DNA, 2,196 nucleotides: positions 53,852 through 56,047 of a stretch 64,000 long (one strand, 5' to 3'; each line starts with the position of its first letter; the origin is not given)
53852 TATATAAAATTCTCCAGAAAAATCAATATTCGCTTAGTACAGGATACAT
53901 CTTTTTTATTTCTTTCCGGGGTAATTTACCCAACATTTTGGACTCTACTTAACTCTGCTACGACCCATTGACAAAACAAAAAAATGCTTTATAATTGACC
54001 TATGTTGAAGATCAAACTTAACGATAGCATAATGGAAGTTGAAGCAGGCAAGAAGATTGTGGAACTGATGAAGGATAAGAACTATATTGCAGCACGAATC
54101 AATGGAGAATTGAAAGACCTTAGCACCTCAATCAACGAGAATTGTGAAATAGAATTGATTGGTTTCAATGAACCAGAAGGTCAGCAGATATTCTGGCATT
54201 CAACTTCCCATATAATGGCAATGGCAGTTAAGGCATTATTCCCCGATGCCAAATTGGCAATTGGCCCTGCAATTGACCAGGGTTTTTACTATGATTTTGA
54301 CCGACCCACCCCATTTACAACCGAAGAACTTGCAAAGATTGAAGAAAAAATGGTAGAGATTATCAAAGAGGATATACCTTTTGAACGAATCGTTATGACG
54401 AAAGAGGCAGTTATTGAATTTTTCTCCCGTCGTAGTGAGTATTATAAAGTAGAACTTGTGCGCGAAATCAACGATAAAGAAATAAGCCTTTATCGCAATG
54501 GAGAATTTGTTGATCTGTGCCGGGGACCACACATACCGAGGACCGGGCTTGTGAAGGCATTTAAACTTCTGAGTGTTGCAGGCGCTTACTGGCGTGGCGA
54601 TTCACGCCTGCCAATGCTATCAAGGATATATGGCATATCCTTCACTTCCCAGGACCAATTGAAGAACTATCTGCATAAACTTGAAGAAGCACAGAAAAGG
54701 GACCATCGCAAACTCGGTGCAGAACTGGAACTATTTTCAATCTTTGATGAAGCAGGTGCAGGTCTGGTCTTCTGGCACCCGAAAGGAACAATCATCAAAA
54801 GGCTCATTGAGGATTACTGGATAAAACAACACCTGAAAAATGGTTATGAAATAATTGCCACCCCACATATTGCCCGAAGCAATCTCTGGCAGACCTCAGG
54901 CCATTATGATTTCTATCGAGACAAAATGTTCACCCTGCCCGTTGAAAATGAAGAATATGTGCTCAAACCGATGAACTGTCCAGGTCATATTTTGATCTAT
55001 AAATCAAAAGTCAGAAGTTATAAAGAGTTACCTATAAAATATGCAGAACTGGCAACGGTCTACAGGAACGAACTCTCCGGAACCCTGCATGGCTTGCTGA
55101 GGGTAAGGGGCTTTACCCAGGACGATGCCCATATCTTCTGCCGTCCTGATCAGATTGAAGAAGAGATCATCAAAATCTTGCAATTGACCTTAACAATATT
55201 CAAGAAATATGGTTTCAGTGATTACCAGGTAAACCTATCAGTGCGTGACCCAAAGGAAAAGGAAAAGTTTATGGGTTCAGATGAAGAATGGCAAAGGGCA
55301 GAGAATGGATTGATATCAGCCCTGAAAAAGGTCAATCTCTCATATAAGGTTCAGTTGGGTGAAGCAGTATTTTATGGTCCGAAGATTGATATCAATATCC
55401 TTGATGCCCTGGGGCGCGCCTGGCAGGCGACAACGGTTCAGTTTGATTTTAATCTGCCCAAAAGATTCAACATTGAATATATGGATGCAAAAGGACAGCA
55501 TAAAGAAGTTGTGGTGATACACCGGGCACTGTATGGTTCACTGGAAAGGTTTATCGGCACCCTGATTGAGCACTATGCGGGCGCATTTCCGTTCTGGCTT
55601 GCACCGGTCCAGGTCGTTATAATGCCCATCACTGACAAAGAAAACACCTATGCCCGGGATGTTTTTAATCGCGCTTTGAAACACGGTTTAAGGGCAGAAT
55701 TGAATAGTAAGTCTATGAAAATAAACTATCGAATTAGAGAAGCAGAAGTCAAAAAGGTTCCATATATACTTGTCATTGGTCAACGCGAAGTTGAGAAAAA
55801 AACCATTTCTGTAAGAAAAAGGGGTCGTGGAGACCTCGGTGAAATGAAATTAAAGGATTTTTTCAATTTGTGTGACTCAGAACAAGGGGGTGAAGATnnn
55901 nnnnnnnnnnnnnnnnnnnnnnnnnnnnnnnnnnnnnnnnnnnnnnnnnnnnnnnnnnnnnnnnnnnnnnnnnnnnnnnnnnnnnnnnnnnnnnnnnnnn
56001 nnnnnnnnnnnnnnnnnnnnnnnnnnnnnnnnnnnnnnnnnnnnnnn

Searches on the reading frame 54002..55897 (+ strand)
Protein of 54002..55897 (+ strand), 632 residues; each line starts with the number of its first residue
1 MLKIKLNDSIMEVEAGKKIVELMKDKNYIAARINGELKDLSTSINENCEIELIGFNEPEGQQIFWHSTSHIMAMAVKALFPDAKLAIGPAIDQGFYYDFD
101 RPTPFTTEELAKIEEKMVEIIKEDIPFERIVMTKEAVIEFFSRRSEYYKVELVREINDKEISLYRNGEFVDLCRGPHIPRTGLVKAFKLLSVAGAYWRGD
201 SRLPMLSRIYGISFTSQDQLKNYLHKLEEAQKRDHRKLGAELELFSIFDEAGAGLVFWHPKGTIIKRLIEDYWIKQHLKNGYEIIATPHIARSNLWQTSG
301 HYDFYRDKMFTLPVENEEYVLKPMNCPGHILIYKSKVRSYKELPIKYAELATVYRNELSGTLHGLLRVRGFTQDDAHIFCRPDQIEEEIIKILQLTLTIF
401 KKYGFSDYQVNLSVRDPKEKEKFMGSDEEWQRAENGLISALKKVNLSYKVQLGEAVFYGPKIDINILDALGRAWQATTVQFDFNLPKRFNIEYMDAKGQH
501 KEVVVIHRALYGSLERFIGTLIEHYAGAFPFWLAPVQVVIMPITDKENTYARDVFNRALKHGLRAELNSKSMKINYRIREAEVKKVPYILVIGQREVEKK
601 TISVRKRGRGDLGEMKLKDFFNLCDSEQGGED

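Call 12: find_related_loci(query=window:54002-55897:+, collection=genome_contigs, flank=10000)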
Query window:54002-55897:+ (632 aa) in genome_contigs; peptide patterns used: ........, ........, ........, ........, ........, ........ (x = any residue, [..] = any of these).
600 stretches matched a pattern (row limit reached: there are more); 597 encode a relative of the query (tblastn E <= 1e-3); the best 80 are kept; 80 distinct loci.
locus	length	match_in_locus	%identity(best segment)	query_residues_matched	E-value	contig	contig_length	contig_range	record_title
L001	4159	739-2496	56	39-627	0e+0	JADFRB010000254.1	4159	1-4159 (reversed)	MAG: Nitrospinota bacterium isolate B83T1B8 B83T1B8_NODE48848, whole genome shotgun sequence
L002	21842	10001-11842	54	1-618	0e+0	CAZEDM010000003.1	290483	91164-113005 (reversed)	MAG TPA_asm: uncultured Ignavibacteria bacterium isolate SRP323688_co1_186 genome assembly, contig: NODE_52_length_29048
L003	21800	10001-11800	52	29-629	0e+0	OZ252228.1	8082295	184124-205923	MAG: Candidatus Latescibacterota bacterium isolate 2d5a3a6b-ac94-4199-888f-c4fbb53c5f42 genome assembly, chromosome: 1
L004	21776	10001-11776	51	29-622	0e+0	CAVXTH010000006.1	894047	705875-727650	MAG: Candidatus Krumholzibacteriota bacterium isolate MFD05684.bin.1.347 genome assembly, contig: contig_44761, whole ge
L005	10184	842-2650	52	24-627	0e+0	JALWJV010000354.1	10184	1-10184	MAG: Deltaproteobacteria bacterium isolate M17_metabat1_scaf2bin.112 M17_NODE_7308_length_10184_cov_1.787809, whole geno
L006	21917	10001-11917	49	2-631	0e+0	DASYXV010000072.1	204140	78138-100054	MAG TPA_asm: Candidatus Acidiferrales bacterium isolate SMAG_U6317 k141_148854, whole genome shotgun sequence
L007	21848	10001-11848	50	7-621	0e+0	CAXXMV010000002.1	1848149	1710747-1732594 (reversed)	MAG: bacterium isolate 9002e436-2430-43f7-8519-11165d71275e genome assembly, contig: contig_2, whole genome shotgun sequ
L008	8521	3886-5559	55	63-622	0e+0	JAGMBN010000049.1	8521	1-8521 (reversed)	MAG: bacterium isolate RS_16_22 ZL425.bin.22.fa_49, whole genome shotgun sequence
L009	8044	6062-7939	51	2-627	0e+0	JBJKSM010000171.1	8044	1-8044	MAG: Thermodesulfovibrionales bacterium isolate Bin_82 S1Ck127_2168226_flag_1_multi_8.0000_len_8044, whole genome shotgu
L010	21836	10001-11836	50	26-631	0e+0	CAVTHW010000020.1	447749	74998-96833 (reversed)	MAG: Bryobacterales bacterium isolate MFD05942.bin.1.91 genome assembly, contig: contig_8905, whole genome shotgun seque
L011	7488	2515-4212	55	55-623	0e+0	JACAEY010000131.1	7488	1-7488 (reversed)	MAG: Nitrospirae bacterium isolate L.E.D.9 k119_1373787, whole genome shotgun sequence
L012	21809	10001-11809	50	26-627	0e+0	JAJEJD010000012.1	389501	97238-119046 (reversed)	MAG: bacterium isolate p16x63bins.49 k141_453995, whole genome shotgun sequence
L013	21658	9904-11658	51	39-627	0e+0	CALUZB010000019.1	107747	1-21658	MAG: uncultured Desulfovibrionaceae bacterium isolate E02__bin133 genome assembly, contig: E02__k127_7134317, whole geno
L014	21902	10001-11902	49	2-627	0e+0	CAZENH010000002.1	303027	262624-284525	MAG TPA_asm: uncultured Myxococcales bacterium isolate binchicken_co150_700 genome assembly, contig: NODE_10_length_3030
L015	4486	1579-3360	52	26-620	0e+0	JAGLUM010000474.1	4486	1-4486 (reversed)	MAG: Candidatus Neomarinimicrobiota bacterium isolate RS_11_34 ZL20.bin.34.fa_474, whole genome shotgun sequence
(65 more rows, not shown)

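Call 13: find_encoding_contigs(protein=window:54002-55897:+, flank=3000, max_places=6)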
Protein window:54002-55897:+ (632 aa): no gene with exactly this product is on record in the collection.

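Call 14: find_homologous_proteins(query=window:54002-55897:+, max_evalue=1e-50)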
Query window:54002-55897:+ (632 aa): 8000 proteins with E <= 1e-50 among 8000 candidates; the best 120 are listed.
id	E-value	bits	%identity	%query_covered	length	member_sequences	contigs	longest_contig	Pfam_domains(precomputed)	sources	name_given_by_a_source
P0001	0.0e+0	1422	98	100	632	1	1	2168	PF03129.26,PF00587.31,PF07973.20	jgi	jgi:threonyl-tRNA synthetase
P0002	0.0e+0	1406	100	97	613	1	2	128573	PF03129.26,PF00587.31,PF07973.20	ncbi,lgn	-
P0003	0.0e+0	1358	93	100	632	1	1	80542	PF03129.26,PF00587.31,PF07973.20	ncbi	ncbi:MAG: threonine--tRNA ligase [bacterium]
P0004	0.0e+0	1332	91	100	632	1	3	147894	PF03129.26,PF00587.31,PF07973.20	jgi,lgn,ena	-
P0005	0.0e+0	1332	90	100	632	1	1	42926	PF03129.26,PF00587.31,PF07973.20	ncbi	-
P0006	0.0e+0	1324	90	100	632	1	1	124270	PF03129.26,PF00587.31,PF07973.20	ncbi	-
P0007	0.0e+0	1318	89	100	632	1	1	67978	PF03129.26,PF00587.31,PF07973.20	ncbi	-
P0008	0.0e+0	1303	90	98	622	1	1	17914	PF03129.26,PF00587.31,PF07973.20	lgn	-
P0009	0.0e+0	1295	88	100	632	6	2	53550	PF03129.26,PF00587.31,PF07973.20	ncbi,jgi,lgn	-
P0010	0.0e+0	1294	88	100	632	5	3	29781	PF03129.26,PF00587.31,PF07973.20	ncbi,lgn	-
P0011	0.0e+0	1289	87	100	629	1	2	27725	PF03129.26,PF00587.31,PF07973.20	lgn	-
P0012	0.0e+0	1288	87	100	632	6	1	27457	PF03129.26,PF00587.31,PF07973.20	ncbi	ncbi:MAG: threonine--tRNA ligase [bacterium]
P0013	0.0e+0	1283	86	100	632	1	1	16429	PF03129.26,PF00587.31,PF07973.20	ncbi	ncbi:MAG: threonine--tRNA ligase [bacterium]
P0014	0.0e+0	1282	86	99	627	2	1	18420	PF03129.26,PF00587.31,PF07973.20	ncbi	-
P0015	0.0e+0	1276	86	99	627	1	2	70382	PF03129.26,PF00587.31,PF07973.20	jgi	-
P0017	0.0e+0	1239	83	100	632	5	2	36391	PF03129.26,PF00587.31,PF07973.20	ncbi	ncbi:MAG: threonine--tRNA ligase [candidate division WOR-3 bacterium]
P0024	0.0e+0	1085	72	100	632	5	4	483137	PF03129.26,PF00587.31,PF07973.20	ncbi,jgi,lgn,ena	ncbi:MAG TPA: threonine--tRNA ligase [bacterium]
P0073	0.0e+0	1023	68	100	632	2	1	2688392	PF03129.26,PF00587.31,PF07973.20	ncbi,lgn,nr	ncbi:MAG: threonine--tRNA ligase [candidate division WOR-3 bacterium]|nr:MAG: threonine--tRNA ligase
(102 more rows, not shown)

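Call 15: find_encoding_contigs(protein=P0002, flank=10000, max_places=3)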
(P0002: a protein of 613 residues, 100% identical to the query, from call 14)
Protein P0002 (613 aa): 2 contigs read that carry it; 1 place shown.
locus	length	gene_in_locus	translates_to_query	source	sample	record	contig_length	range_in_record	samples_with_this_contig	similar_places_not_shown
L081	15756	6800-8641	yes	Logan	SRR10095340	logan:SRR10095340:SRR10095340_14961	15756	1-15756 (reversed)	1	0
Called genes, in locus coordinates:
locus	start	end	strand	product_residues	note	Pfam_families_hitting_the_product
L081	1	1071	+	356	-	?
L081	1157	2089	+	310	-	PF01073:3Beta_HSD, PF01370:Epimerase, PF02719:Polysacc_synt_2, PF04321:RmlD_sub_bind, PF16363:GDP_Man_Dehyd, PF07993:NAD_binding_4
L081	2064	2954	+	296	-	PF01882:DUF58, PF13519:VWA_2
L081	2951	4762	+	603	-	PF07584:BatA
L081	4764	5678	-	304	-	PF07949:YbbR (weak)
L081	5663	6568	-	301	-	PF02729:OTCace_N, PF00185:OTCace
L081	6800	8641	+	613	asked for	PF07973:tRNA_SAD, PF00587:tRNA-synt_2b, PF03129:HGTP_anticodon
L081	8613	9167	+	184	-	PF05198:IF3_N, PF00707:IF3_C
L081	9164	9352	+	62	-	PF01632:Ribosomal_L35p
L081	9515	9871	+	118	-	PF00453:Ribosomal_L20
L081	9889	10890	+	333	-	PF02912:Phe_tRNA-synt_N, PF01409:tRNA-synt_2d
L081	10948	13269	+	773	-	PF01588:tRNA_bind, PF03483:B3_4, PF03484:B5, PF17759:tRNA_synthFbeta, PF03147:FDX-ACB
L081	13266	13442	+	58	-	-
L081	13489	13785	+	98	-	PF05164:ZapA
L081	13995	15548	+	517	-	PF12072:RNase_Y_N, PF08668:HDOD (faint), PF00013:KH_1, PF01966:HD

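Call 16: find_encoding_contigs(protein=P0003, flank=10000, max_places=2)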
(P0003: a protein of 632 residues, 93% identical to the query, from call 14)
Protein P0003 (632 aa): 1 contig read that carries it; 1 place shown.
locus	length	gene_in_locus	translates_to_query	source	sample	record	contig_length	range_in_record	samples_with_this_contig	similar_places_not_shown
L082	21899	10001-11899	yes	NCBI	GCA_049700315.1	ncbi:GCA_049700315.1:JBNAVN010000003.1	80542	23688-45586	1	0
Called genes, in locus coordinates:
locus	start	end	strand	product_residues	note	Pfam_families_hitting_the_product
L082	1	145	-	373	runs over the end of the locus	PF13439:Glyco_transf_4, PF13579:Glyco_trans_4_4, PF00534:Glycos_transf_1, PF13692:Glyco_trans_1_4, PF13524:Glyco_trans_1_2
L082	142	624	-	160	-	PF22769:DCD, PF00692:dUTPase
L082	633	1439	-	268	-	PF03279:Lip_A_acyltrans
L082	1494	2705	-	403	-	PF00155:Aminotran_1_2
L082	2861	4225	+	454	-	PF00989:PAS (faint), PF08448:PAS_4 (faint), PF08447:PAS_3 (faint), PF13188:PAS_8 (weak), PF13426:PAS_9, PF00990:GGDEF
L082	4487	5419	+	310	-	PF01073:3Beta_HSD, PF01370:Epimerase, PF02719:Polysacc_synt_2, PF04321:RmlD_sub_bind, PF16363:GDP_Man_Dehyd, PF07993:NAD_binding_4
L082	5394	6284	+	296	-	PF01882:DUF58, PF13519:VWA_2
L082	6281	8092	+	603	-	PF07584:BatA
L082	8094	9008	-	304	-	PF07949:YbbR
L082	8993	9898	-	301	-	PF02729:OTCace_N, PF00185:OTCace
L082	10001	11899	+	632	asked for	PF07973:tRNA_SAD, PF00587:tRNA-synt_2b, PF03129:HGTP_anticodon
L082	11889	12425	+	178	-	PF05198:IF3_N, PF00707:IF3_C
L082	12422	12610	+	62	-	PF01632:Ribosomal_L35p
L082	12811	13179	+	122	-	PF00453:Ribosomal_L20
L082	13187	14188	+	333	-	PF02912:Phe_tRNA-synt_N, PF01409:tRNA-synt_2d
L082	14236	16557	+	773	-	PF01588:tRNA_bind, PF03483:B3_4, PF03484:B5, PF17759:tRNA_synthFbeta, PF03147:FDX-ACB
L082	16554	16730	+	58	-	-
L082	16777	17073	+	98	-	PF05164:ZapA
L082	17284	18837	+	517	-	PF12072:RNase_Y_N, PF00013:KH_1, PF08668:HDOD (faint), PF01966:HD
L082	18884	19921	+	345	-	PF08240:ADH_N, PF16912:Glu_dehyd_C, PF00107:ADH_zinc_N, PF13602:ADH_zinc_N_2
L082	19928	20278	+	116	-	PF01648:ACPS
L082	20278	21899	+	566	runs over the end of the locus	PF00501:AMP-binding, PF13193:AMP-binding_C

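Call 17: find_encoding_contigs(protein=P0017, flank=10000, max_places=2)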
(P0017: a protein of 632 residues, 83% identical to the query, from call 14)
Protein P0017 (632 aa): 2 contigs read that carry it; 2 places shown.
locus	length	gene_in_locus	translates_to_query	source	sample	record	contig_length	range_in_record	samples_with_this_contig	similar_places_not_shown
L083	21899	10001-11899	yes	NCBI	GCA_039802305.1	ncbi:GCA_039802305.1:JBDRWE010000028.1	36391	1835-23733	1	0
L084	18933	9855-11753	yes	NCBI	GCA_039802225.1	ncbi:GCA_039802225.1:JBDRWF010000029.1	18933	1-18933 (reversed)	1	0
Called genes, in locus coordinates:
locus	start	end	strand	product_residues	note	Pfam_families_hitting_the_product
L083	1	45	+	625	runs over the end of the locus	PF18962:Por_Secre_tail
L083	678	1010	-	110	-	PF13411:MerR_1, PF00376:MerR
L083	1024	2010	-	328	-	PF01210:NAD_Gly3P_dh_N, PF07479:NAD_Gly3P_dh_C, PF20618:GPD_NAD_C_bact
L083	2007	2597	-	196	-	PF02660:G3P_acyltransf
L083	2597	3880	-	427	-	PF01926:MMR_HSR1, PF02421:FeoB_N, PF04548:AIG1 (weak), PF00009:GTP_EFTU (weak), PF00009:GTP_EFTU, PF02421:FeoB_N, PF01926:MMR_HSR1, PF14714:KH_dom-like, +6 more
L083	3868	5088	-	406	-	PF19238:Radical_SAM_2, PF04055:Radical_SAM (faint), PF04459:DUF512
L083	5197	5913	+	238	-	PF18912:DZR_2, PF00156:Pribosyltran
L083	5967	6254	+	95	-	PF00708:Acylphosphatase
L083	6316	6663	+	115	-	-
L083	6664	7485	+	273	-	PF23023:Anti-Pycsar_Apyc1, PF00753:Lactamase_B (weak), PF12706:Lactamase_B_2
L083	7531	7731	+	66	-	PF10771:DUF2582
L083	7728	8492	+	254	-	PF01965:DJ-1_PfpI (weak), PF13507:GATase_5, PF07685:GATase_3 (weak)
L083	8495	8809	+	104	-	PF13510:Fer2_4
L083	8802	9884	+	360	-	PF00070:Pyr_redox (faint), PF01266:DAO (faint), PF01494:FAD_binding_3 (faint), PF03486:HI0933_like (faint), PF07992:Pyr_redox_2, PF12831:FAD_oxidored, PF13450:NAD_binding_8 (faint), PF13738:Pyr_redox_3 (faint)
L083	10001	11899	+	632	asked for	PF07973:tRNA_SAD, PF00587:tRNA-synt_2b, PF03129:HGTP_anticodon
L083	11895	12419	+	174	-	PF05198:IF3_N, PF00707:IF3_C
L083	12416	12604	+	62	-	PF01632:Ribosomal_L35p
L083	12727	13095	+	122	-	PF00453:Ribosomal_L20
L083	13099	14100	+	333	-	PF02912:Phe_tRNA-synt_N, PF01409:tRNA-synt_2d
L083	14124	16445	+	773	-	PF01588:tRNA_bind, PF03483:B3_4, PF03484:B5, PF17759:tRNA_synthFbeta, PF03147:FDX-ACB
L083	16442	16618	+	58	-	-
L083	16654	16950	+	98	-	PF05164:ZapA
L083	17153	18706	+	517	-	PF12072:RNase_Y_N, PF08668:HDOD (faint), PF00013:KH_1, PF01966:HD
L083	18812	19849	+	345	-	PF08240:ADH_N, PF16912:Glu_dehyd_C, PF00107:ADH_zinc_N, PF13602:ADH_zinc_N_2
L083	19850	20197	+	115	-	PF01648:ACPS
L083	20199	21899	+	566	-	PF00501:AMP-binding, PF13193:AMP-binding_C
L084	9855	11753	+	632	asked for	PF07973:tRNA_SAD, PF00587:tRNA-synt_2b, PF03129:HGTP_anticodon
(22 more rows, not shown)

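Call 18: find_encoding_contigs(protein=P0024, flank=10000, max_places=1)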
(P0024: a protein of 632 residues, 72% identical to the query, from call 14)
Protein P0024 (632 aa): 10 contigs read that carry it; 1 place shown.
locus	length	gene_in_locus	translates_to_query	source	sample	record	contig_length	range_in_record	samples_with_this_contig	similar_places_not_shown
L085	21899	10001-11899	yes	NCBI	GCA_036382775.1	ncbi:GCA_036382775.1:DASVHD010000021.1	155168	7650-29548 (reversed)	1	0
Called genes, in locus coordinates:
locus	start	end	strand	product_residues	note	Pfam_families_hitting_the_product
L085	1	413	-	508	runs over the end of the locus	PF12161:HsdM_N, PF02384:N6_Mtase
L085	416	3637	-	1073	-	PF04851:ResIII, PF00270:DEAD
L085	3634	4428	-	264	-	-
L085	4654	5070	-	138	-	PF00731:AIRC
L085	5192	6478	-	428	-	PF02844:GARS_N, PF01071:GARS_A, PF02655:ATP-grasp_3, PF02222:ATP-grasp (weak), PF07478:Dala_Dala_lig_C (weak), PF13535:ATP-grasp_4 (faint), PF02843:GARS_C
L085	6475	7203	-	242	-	PF01884:PcrB, PF01207:Dus (faint), PF00977:His_biosynth, PF01180:DHO_dh (weak)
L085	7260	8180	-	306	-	PF00480:ROK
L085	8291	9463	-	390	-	PF00132:Hexapep (faint)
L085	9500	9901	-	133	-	PF00892:EamA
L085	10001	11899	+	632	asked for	PF07973:tRNA_SAD, PF00587:tRNA-synt_2b, PF03129:HGTP_anticodon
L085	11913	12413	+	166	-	PF05198:IF3_N, PF00707:IF3_C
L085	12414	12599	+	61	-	PF01632:Ribosomal_L35p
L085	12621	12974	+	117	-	PF00453:Ribosomal_L20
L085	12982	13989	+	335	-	PF02912:Phe_tRNA-synt_N, PF01409:tRNA-synt_2d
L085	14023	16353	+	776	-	PF01588:tRNA_bind, PF03483:B3_4, PF03484:B5, PF17759:tRNA_synthFbeta, PF03147:FDX-ACB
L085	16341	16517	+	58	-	PF06005:ZapB (weak)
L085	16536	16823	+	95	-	PF05164:ZapA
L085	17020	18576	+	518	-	PF12072:RNase_Y_N, PF00013:KH_1, PF01966:HD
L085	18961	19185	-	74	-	-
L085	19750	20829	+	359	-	-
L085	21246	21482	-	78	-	-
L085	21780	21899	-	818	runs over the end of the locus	-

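Call 19: find_encoding_contigs(protein=P0073, flank=10000, max_places=1)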
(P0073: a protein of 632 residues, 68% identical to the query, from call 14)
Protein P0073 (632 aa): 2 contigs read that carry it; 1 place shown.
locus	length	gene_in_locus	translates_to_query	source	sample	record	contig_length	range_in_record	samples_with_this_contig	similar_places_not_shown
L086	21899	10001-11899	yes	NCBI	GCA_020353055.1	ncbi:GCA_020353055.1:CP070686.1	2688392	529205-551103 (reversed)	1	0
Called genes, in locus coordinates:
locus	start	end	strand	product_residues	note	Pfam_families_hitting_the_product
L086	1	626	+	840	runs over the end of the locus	PF00069:Pkinase, PF07714:PK_Tyr_Ser-Thr, PF03109:ABC1 (faint), PF00580:UvrD-helicase, PF13086:AAA_11 (weak), PF13245:AAA_19, PF13361:UvrD_C, PF13538:UvrD_C_2, +1 more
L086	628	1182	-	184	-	PF09335:VTT_dom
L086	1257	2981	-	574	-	PF12836:HHH_3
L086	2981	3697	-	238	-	-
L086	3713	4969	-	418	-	PF25145:NfeD1b_N, PF24961:NfeD_membrane, PF01957:NfeD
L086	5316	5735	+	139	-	-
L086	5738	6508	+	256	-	PF06750:A24_N_bact, PF01478:Peptidase_A24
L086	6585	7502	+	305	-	PF01745:IPT (weak), PF01715:IPPT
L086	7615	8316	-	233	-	PF02224:Cytidylate_kin, PF13189:Cytidylate_kin2, PF13238:AAA_18 (faint), PF13207:AAA_17 (weak)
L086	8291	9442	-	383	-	PF13562:NTP_transf_4 (weak), PF00132:Hexapep (faint)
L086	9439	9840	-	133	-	PF00892:EamA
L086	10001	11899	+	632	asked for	PF07973:tRNA_SAD, PF00587:tRNA-synt_2b, PF03129:HGTP_anticodon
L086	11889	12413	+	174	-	PF05198:IF3_N, PF00707:IF3_C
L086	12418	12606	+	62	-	PF01632:Ribosomal_L35p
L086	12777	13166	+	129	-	PF00453:Ribosomal_L20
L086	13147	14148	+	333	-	PF02912:Phe_tRNA-synt_N, PF01409:tRNA-synt_2d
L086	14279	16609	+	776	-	PF01588:tRNA_bind, PF03483:B3_4, PF03484:B5, PF17759:tRNA_synthFbeta, PF03147:FDX-ACB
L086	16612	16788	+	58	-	PF06005:ZapB (weak)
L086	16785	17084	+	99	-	PF05164:ZapA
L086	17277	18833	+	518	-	PF12072:RNase_Y_N, PF00013:KH_1 (weak), PF08668:HDOD (faint), PF01966:HD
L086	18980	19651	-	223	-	PF02517:Rce1-like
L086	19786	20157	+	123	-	PF01809:YidD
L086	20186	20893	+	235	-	-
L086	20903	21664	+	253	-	-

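Call 20: find_encoding_contigs(protein=P0009, flank=10000, max_places=1)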
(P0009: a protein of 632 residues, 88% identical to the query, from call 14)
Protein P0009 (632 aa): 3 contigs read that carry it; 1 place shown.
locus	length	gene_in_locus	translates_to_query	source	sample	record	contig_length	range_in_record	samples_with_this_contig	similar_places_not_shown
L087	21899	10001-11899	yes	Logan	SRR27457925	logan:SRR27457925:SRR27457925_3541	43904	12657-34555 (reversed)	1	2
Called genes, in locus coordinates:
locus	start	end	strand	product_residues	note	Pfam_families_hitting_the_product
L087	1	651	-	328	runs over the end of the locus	PF01210:NAD_Gly3P_dh_N, PF03807:F420_oxidored (faint), PF07479:NAD_Gly3P_dh_C, PF20618:GPD_NAD_C_bact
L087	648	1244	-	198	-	PF02660:G3P_acyltransf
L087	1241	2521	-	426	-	PF00009:GTP_EFTU (weak), PF00071:Ras (faint), PF01926:MMR_HSR1, PF02421:FeoB_N, PF00009:GTP_EFTU, PF02421:FeoB_N, PF01926:MMR_HSR1, PF14714:KH_dom-like, +5 more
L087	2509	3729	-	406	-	PF19238:Radical_SAM_2, PF04459:DUF512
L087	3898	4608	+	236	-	PF18912:DZR_2, PF00156:Pribosyltran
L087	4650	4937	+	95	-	PF00708:Acylphosphatase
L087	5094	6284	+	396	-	PF01551:Peptidase_M23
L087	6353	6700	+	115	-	-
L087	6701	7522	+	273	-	PF23023:Anti-Pycsar_Apyc1, PF00753:Lactamase_B (weak), PF12706:Lactamase_B_2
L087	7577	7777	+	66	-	PF10771:DUF2582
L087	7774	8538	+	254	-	PF01965:DJ-1_PfpI (weak), PF13507:GATase_5, PF07685:GATase_3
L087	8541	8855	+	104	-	PF13510:Fer2_4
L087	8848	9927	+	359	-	PF00070:Pyr_redox (faint), PF03486:HI0933_like (faint), PF07992:Pyr_redox_2, PF12831:FAD_oxidored, PF13450:NAD_binding_8 (faint), PF13738:Pyr_redox_3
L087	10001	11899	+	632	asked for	PF07973:tRNA_SAD, PF00587:tRNA-synt_2b, PF03129:HGTP_anticodon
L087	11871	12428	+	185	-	PF05198:IF3_N, PF00707:IF3_C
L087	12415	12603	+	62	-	PF01632:Ribosomal_L35p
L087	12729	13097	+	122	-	PF00453:Ribosomal_L20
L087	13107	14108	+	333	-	PF02912:Phe_tRNA-synt_N, PF01409:tRNA-synt_2d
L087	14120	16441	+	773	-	PF01588:tRNA_bind, PF03483:B3_4, PF03484:B5, PF17759:tRNA_synthFbeta, PF03147:FDX-ACB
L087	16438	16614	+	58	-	-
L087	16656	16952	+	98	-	PF05164:ZapA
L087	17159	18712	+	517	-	PF12072:RNase_Y_N, PF22891:KH_PNO1_2nd (faint), PF08668:HDOD (faint), PF00013:KH_1, PF01966:HD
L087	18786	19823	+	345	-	PF08240:ADH_N, PF16912:Glu_dehyd_C, PF00107:ADH_zinc_N, PF13602:ADH_zinc_N_2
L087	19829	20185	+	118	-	PF01648:ACPS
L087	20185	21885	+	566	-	PF00501:AMP-binding, PF13193:AMP-binding_C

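Call 33: search_protein_families(library=pfam, proteins=[window:54002-55897:+], max_evalue=0.001)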
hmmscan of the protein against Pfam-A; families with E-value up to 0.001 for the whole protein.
window:54002-55897:+ (632 aa): 3 families
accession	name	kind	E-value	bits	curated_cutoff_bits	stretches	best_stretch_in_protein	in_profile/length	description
PF00587.30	tRNA-synt_2b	-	8.1e-49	166.5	29.3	1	314-525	5-179/179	tRNA synthetase class II core domain (G, H, P, S and T)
PF03129.25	HGTP_anticodon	-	8.2e-20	71.2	21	1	537-623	1-90/94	Anticodon binding domain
PF07973.19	tRNA_SAD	-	8.1e-15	55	24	1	161-210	1-44/44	Threonyl and Alanyl tRNA synthetase second additional domain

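Call 64: find_encoding_contigs(protein=P0001, flank=3000, max_places=3)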
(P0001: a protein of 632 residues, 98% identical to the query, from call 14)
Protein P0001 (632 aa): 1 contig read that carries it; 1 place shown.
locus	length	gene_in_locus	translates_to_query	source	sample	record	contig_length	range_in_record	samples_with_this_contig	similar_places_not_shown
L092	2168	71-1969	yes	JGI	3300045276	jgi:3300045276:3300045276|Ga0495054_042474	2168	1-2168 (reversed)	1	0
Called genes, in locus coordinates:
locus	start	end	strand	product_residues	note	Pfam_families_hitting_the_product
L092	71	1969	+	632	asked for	PF07973:tRNA_SAD, PF00587:tRNA-synt_2b, PF03129:HGTP_anticodon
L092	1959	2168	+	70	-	?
